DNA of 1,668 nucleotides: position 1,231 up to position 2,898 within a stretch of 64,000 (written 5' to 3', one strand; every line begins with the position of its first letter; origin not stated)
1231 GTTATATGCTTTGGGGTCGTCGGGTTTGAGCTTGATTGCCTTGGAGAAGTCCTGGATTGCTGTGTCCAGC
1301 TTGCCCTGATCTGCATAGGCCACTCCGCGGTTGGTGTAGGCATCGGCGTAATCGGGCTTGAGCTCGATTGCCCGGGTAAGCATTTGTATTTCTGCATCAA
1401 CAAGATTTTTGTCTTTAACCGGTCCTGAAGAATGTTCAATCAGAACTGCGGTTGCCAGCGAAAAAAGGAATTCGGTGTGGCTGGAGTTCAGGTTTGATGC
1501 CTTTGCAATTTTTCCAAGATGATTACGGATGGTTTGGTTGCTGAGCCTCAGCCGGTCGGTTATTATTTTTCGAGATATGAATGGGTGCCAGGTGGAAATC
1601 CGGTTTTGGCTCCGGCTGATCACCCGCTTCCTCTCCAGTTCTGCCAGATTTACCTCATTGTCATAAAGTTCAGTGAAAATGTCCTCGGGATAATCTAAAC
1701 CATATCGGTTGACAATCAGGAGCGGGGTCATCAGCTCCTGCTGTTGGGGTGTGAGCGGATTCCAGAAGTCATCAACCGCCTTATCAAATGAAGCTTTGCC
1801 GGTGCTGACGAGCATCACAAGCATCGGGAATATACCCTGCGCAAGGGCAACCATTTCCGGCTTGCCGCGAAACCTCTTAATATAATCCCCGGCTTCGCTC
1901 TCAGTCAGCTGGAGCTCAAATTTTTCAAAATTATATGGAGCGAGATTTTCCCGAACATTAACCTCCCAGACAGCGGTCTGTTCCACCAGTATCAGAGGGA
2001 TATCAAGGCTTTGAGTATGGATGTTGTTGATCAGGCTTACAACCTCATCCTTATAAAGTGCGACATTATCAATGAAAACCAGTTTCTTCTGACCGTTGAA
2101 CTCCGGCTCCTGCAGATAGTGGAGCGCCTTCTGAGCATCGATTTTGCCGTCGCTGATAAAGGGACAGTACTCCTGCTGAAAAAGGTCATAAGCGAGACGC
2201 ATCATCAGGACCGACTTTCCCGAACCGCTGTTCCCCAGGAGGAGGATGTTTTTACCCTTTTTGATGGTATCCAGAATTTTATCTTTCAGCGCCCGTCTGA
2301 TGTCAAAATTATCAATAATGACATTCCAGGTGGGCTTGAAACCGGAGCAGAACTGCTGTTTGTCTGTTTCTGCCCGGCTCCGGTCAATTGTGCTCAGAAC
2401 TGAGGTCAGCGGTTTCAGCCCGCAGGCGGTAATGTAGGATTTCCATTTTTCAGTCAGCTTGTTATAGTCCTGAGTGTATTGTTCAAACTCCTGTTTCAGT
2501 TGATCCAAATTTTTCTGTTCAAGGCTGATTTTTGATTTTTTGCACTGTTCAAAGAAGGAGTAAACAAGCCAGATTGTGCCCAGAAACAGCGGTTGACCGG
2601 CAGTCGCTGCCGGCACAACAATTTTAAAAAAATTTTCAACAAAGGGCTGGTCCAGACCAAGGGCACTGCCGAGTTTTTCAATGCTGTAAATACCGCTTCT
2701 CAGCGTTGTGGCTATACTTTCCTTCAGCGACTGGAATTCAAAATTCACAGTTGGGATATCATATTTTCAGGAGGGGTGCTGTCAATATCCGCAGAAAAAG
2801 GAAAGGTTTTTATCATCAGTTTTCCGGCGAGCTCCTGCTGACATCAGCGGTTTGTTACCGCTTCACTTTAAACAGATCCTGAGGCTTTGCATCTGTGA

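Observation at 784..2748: tRNA-Val-proximal, lower-GC STAND NTPase with an unusual domain order (TM/coiled coil - P-loop - LuxR HTH - TPR)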

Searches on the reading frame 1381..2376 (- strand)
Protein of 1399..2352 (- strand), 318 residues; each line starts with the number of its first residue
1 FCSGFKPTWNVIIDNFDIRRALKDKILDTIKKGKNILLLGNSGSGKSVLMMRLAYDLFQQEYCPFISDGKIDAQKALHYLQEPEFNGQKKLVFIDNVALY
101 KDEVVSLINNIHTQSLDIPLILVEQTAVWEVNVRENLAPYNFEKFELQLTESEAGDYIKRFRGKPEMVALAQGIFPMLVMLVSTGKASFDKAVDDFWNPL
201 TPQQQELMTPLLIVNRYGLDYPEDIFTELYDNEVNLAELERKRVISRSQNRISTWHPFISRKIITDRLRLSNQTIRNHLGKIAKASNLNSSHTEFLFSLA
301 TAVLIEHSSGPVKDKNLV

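Call 7: search_protein_families(library=pfam, proteins=[window:1399-2352:-], max_evalue=10)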
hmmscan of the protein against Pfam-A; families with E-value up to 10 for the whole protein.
seq(318 aa): 28 families (the best 25 are shown)
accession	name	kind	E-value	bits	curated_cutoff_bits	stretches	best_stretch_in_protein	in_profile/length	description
PF25199.1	nSTAND_NTPase5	-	3.4e-22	79.3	34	1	1-132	3-140/145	Novel STAND NTPase 5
PF20720.3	nSTAND3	-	1.4e-06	28.5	27.2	1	24-96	8-73/155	Novel STAND NTPase 3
PF13173.12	AAA_14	-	0.00033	21.1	27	1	34-114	3-87/129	AAA domain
PF00005.33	ABC_tran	-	0.00044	21.3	25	1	29-57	7-35/137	ABC transporter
PF12775.13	AAA_7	-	0.001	19.1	25.8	1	29-64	29-64/181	P-loop containing dynein motor region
PF00071.28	Ras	-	0.0018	18.3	21.6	1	36-68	2-35/162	Ras family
PF13191.12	AAA_16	-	0.003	18.5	32.6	1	24-60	13-51/167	AAA ATPase domain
PF13555.12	AAA_29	-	0.0051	17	27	1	30-50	20-39/61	P-loop containing region of AAA domain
PF13481.12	AAA_25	-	0.0064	16.6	27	1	21-58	21-58/195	AAA domain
PF08477.19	Roc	-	0.0071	17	27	1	36-65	2-31/119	Ras of Complex, Roc, domain of DAPkinase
PF05729.18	NACHT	-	0.011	16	26.7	1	36-60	3-27/167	NACHT domain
PF20703.3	nSTAND1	-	0.018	15.1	27.1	1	19-50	19-50/379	Novel STAND NTPase 1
PF07728.20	AAA_5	-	0.019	15.4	22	1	35-61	1-27/139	AAA domain (dynein-related subfamily)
PF19044.6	P-loop_TraG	-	0.023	13.8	25.8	1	29-61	25-57/413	TraG P-loop domain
PF13556.12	HTH_30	-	0.025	14.8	27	1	266-305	20-59/59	PucR C-terminal helix-turn-helix domain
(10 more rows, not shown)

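Call 51: search_solved_structures(query=A3, max_evalue=1, show_alignments=2)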
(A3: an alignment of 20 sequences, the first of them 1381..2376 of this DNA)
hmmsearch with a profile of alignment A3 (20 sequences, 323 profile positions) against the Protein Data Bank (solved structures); distinct sequences matched with E-value up to 1: 692 (the best 60 are shown).
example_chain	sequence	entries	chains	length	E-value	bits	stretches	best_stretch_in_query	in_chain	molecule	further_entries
9jap_A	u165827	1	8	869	2.4e-17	66.1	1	26-297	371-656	SIR2-like domain-containing protein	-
4wia_A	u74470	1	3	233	7.2e-07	31.7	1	23-97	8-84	Putative flagella-related protein H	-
6hz4_A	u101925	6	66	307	1.8e-05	27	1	32-69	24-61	5-methylcytosine-specific restriction enzyme B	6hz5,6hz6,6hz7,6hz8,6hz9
8fvu_A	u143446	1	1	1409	3.4e-05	26.1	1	43-125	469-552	Baculoviral IAP repeat-containing protein 1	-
6ut6_A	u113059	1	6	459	4.8e-05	25.7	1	32-68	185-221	5-methylcytosine-specific restriction enzyme B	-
7vsr_A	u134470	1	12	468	5.1e-05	25.6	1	32-68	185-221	5-methylcytosine-specific restriction enzyme B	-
1in8_A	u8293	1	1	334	5.6e-05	25.5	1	43-120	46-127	HOLLIDAY JUNCTION DNA HELICASE RUVB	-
1in4_A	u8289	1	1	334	5.6e-05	25.4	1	43-120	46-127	HOLLIDAY JUNCTION DNA HELICASE RUVB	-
1in5_A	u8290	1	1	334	5.6e-05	25.4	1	43-120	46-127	HOLLIDAY JUNCTION DNA HELICASE RUVB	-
1in7_A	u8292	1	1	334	5.6e-05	25.4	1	43-120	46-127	HOLLIDAY JUNCTION DNA HELICASE RUVB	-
1j7k_A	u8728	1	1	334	5.7e-05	25.4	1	43-120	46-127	HOLLIDAY JUNCTION DNA HELICASE RUVB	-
6c2u_A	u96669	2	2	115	0.00012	24.4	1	34-59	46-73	phosphate-loop protein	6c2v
3vx4_A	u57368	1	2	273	0.00021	23.6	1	7-60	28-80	Putative ABC transporter, ATP-binding protein ComA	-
8wdb_D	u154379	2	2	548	0.00036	22.8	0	43-59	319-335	Probable dipeptide-transport ATP-binding protein ABC transporter DppD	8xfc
8wd9_D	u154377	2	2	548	0.00036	22.8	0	43-59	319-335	Probable dipeptide-transport ATP-binding protein ABC transporter DppD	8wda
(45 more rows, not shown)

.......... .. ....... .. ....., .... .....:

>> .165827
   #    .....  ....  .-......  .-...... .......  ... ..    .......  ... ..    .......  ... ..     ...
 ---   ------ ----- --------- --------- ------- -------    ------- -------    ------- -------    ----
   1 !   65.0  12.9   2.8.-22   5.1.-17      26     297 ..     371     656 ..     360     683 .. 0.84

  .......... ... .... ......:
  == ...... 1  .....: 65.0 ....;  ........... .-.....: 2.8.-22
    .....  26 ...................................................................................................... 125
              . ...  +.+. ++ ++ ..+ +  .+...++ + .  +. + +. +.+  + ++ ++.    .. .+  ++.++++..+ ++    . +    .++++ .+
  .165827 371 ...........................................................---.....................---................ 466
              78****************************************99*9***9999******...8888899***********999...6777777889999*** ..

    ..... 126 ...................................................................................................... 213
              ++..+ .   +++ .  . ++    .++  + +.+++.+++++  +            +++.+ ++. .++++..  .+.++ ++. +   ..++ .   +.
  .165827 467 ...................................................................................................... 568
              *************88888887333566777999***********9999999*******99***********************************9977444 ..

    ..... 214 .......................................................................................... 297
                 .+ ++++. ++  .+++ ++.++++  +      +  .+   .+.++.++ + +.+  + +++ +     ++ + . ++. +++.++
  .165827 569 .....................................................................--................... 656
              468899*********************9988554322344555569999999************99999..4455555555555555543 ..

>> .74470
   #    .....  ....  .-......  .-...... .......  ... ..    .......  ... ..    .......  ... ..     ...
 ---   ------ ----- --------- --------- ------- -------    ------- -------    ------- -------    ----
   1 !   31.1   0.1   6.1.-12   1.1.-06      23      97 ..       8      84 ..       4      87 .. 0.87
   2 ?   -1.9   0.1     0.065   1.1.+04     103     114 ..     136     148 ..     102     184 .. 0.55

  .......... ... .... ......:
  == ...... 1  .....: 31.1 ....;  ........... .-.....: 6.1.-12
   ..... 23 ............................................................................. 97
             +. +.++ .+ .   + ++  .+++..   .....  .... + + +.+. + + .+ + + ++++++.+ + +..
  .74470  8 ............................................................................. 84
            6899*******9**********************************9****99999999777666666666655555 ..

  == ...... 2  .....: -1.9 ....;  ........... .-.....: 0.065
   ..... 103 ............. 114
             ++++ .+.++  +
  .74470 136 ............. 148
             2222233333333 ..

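Call 60: predict_structure(alignment_id=A3)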
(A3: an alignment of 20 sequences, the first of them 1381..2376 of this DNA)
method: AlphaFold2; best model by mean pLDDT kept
length: 332 residues; sequences in the alignment: 20
mean_pLDDT: 83.4   pTM: 0.67
mean pLDDT of the five models: 83.4, 83.3, 82.1, 80.9, 80.3
residues with pLDDT >= 90: 120; 70-90: 167; 50-70: 34; < 50: 11
segments of 3 or more residues with pLDDT < 50: 1-3, 318-321, 323-325
pLDDT, mean of each block of 10 residues (from residue 1): 57 59 81 94 92 88 90 86 85 81 90 92 93 88 86 91 87 84 78 65 87 94 93 88 80 87 88 91 92 88 89 65 51 53
secondary structure, 60 per line:
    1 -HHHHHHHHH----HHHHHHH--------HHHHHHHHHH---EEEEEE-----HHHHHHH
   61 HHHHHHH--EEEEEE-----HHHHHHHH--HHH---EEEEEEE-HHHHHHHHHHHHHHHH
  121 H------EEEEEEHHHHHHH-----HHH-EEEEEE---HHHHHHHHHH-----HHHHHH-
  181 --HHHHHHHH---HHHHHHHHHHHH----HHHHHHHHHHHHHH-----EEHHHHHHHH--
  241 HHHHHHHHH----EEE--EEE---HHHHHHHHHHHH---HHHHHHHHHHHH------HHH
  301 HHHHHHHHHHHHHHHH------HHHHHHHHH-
elements in order: H2-10 H15-21 H30-39 E43-48 H54-67 E70-75 H81-88 E97-103 H105-121 E128-133 H134-140 E150-155 H159-168 H174-179 H183-190 H194-205 H210-223 H231-238 H241-249 E254-256 E259-261 H265-276 H280-291 H298-316 H323-331

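Call 62: fold_search(model_id=the predicted structure, library=pdb)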
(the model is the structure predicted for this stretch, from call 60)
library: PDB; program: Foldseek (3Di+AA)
matches with E <= 10: 1685; with E <= 0.001: 107
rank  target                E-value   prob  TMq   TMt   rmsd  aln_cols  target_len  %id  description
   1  9jap_A                5.4e-10  1.00  0.56  0.26   8.7       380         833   18  Helical structure of EfAvs5(SIR2-STAND) (released 2025-03-19)
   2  9zjs_B                1.2e-07  1.00  0.35  0.15  14.3       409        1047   12  Human sterile alpha motif domain-containing protein 9 (SAMD9), asymmetric dimer "shell" shape (released 2026-02-25)
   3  8dgf_A                6.4e-07  1.00  0.48  0.13  10.4       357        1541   12  Avs4 bound to phage PhiV-1 portal (released 2022-08-03)
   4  8dgf_B                1.7e-06  1.00  0.49  0.13   9.3       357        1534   12  Avs4 bound to phage PhiV-1 portal (released 2022-08-03)
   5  1l8q                  2.9e-06  1.00  0.34  0.35  13.9       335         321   14  CRYSTAL STRUCTURE OF DNA REPLICATION INITIATION FACTOR (released 2002-09-25)
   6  8y6q_O                3.6e-06  1.00  0.50  0.20   8.0       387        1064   12  Structure of the Dark/Dronc complex (released 2024-08-07)
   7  8s0e_G                3.8e-06  1.00  0.39  0.39  10.8       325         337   12  H. sapiens OCCM bound to double stranded DNA (released 2024-10-02)
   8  1in4                  7.0e-06  1.00  0.42  0.46   8.1       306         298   14  THERMOTOGA MARITIMA RUVB HOLLIDAY JUNCTION BRANCH MIGRATION MOTOR (released 2001-08-08)
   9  8uk9_B                7.0e-06  1.00  0.42  0.44  14.6       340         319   14  Structure of T4 Bacteriophage clamp loader mutant D110C bound to the T4 clamp, primer-template DNA, and ATP analog (released 2023-12-13)
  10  2hcb_D                7.0e-06  1.00  0.42  0.43  12.9       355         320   15  Structure of AMPPCP-bound DnaA from Aquifex aeolicus (released 2006-07-25)
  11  7tfh_E                7.3e-06  1.00  0.39  0.38  13.7       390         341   13  Atomic model of the S. cerevisiae clamp-clamp loader complex PCNA-RFC bound to two DNA molecules, one at the 5'-recess (released 2022-11-16)
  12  8uk9_C                7.8e-06  1.00  0.42  0.44  13.6       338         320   14  Structure of T4 Bacteriophage clamp loader mutant D110C bound to the T4 clamp, primer-template DNA, and ATP analog (released 2023-12-13)
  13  2hcb_C                8.6e-06  1.00  0.42  0.43  12.8       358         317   16  Structure of AMPPCP-bound DnaA from Aquifex aeolicus (released 2006-07-25)
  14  8y6q_K                9.6e-06  1.00  0.46  0.19   9.9       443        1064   13  Structure of the Dark/Dronc complex (released 2024-08-07)
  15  7zbh_A                9.6e-06  1.00  0.37  0.34  15.8       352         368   14  ATP-dependent zinc metalloprotease FtsH (BB0789) from Borrelia burgdorferi (released 2023-04-05)
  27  9nc9_E                2.1e-05  1.00  0.55  0.27   6.6       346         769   12  Helical assembly of AVAST5 filament (released 2026-02-18)
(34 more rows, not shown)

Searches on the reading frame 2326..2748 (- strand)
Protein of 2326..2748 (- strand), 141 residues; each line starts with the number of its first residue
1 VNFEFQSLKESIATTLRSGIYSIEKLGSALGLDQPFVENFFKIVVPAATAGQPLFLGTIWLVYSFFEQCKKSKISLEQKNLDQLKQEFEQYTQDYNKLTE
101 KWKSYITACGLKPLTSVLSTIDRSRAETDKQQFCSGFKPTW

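Call 7: search_protein_families(library=pfam, proteins=[window:2326-2748:-], max_evalue=10)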
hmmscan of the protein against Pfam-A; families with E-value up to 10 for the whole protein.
seq(141 aa): 5 families
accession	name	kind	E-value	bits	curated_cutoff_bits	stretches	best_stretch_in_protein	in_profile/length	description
PF01025.24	GrpE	-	0.098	12.8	25.8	1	71-135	24-92/165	GrpE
PF01610.23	DDE_Tnp_ISL3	-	0.11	12.7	23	1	83-127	150-199/240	Transposase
PF13683.12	rve_3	-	0.15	12.3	26.5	1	63-97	20-55/67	Integrase core domain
PF13333.12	rve_2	-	0.16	12.6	22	1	64-103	2-42/56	Integrase core domain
PF10100.14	Staph_opine_DH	-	0.24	10.4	25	1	70-125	51-106/424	Staphylopine dehydrogenase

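Call 58: find_homologous_proteins(query=A4, max_evalue=0.01)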
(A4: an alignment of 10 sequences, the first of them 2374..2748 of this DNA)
Query A4 (10 sequences) (125 aa, profile of the alignment): 2 proteins with E <= 0.01 among 2112 candidates.
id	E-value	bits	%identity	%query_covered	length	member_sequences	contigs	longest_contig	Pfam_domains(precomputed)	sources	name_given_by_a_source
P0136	4.5e-47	177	25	72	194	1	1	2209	-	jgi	jgi:hypothetical protein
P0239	2.6e-23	101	30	26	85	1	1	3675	-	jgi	-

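Call 59: search_solved_structures(query=A4, max_evalue=10)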
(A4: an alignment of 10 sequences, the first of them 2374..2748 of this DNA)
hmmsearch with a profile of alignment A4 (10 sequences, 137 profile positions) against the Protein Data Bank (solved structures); distinct sequences matched with E-value up to 10: 10.
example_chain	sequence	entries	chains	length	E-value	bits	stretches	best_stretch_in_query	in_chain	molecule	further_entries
4wzs_B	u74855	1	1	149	0.0017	21.7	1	44-121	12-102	TATA-binding protein-associated phosphoprotein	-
6zjk_C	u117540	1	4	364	0.17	15.2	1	47-124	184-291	Ribonucleoside-diphosphate reductase subunit beta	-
7txx_A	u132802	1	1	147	0.39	14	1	15-73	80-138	BA5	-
3l19_A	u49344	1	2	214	0.76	13.1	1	78-127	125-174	Calcium/calmodulin dependent protein kinase with a kinase domain and 4 calmodulin like EF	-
8oyw_A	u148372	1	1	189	1.2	12.5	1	55-116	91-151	De novo designed soluble Rhomboid protease-like protein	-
1yb5_A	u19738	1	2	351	1.9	11.8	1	104-135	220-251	Quinone oxidoreductase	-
2pfv_A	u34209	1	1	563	8.3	9.7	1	19-118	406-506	Exocyst complex component EXO70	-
2b7m_A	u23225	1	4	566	8.4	9.7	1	19-118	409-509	Exocyst complex component EXO70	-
2b1e_A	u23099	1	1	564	9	9.6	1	19-118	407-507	Exocyst complex component EXO70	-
5yfp_G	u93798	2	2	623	9.2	9.6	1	19-118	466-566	Exocyst complex component EXO70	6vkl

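Call 73: search_protein_families(library=pfam, alignment_id=A4, max_evalue=5)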
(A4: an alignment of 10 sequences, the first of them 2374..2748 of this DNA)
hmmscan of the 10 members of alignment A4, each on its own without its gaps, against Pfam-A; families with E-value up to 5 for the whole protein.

A. member 1, window:2374-2748:- (125 aa): 3 families
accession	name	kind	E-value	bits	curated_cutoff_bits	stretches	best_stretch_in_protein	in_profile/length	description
PF13333.12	rve_2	-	0.12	12.9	22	1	64-103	2-42/56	Integrase core domain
PF13683.12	rve_3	-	0.12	12.6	26.5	1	63-97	20-55/67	Integrase core domain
PF18035.6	Bap31_Bap29_C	-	0.4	11.2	30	1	71-101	7-37/52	Bap31/Bap29 cytoplasmic coiled-coil domain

B. families by the number of members that match (of 10 scanned): 24 families
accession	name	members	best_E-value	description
PF19677.4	DUF6179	2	0.038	Family of unknown function (DUF6179)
PF13858.11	DUF4199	2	0.049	Protein of unknown function (DUF4199)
PF06265.16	YutD-like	2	0.092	Putative antitoxin YutD-like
PF00512.31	HisKA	1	0.013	His Kinase A (phospho-acceptor) domain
PF16888.10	YwqH-like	1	0.017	YwqH-like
PF15639.11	Tox-MPTase3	1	0.036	Metallopeptidase toxin 3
PF21450.3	RIF2_lid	1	0.044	RIF2, AAA+ lid domain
PF12358.13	DUF3644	1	0.047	Domain of unknown function (DUF3644)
PF04513.17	Baculo_PEP_C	1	0.067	Baculovirus polyhedron envelope protein, PEP, C terminus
PF06144.19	DNA_pol3_delta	1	0.067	DNA polymerase III, delta subunit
PF06295.17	ZapG-like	1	0.075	Z-ring associated protein G-like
PF03539.19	Spuma_A9PTase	1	0.076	Spumavirus aspartic protease (A9)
PF04977.20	DivIC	1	0.076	Septum formation initiator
PF10250.15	O-FucT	1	0.078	GDP-fucose protein O-fucosyltransferase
PF02375.23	JmjN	1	0.079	jmjN domain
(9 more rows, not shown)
